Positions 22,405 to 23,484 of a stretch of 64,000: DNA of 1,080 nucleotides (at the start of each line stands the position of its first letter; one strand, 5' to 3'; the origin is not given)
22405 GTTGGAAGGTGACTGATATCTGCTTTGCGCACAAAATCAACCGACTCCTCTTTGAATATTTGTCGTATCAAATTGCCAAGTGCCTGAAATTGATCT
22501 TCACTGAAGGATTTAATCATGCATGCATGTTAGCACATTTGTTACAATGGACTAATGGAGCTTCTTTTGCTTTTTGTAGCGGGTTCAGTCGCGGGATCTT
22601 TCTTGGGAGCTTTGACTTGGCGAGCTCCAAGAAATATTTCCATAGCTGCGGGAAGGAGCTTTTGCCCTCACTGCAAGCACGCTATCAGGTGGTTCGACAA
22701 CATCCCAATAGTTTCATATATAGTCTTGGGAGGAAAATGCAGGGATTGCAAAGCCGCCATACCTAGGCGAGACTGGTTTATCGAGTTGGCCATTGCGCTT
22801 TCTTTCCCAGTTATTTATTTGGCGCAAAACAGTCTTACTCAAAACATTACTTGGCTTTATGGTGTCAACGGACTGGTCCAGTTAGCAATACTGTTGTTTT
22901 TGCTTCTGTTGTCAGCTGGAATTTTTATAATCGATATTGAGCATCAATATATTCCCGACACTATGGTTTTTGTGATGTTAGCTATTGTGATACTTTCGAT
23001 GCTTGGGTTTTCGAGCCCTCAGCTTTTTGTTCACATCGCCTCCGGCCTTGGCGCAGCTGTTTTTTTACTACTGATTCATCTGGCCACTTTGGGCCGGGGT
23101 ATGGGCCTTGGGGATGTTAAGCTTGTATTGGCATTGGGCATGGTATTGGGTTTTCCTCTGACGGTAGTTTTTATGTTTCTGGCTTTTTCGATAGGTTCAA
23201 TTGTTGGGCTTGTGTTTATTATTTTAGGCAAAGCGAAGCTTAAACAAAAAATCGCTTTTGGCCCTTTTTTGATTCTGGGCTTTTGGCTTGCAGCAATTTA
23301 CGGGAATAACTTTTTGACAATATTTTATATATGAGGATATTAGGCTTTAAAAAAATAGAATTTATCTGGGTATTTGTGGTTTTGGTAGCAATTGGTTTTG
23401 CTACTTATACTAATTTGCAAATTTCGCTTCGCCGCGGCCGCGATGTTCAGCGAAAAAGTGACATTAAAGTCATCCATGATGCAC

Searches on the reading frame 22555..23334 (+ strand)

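Call 45: search_protein_families(library=pfam, proteins=[window:22555-23334:+])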
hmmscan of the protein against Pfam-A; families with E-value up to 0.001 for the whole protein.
window:22555-23334:+ (259 aa): 2 families
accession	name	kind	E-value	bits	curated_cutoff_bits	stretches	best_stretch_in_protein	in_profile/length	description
PF06750.18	A24_N_bact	-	1.4e-26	92.8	23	1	9-89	2-82/84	Bacterial Peptidase A24 N-terminal domain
PF01478.23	Peptidase_A24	-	7.5e-14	52.5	26.5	1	115-219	2-104/104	Type IV leader peptidase family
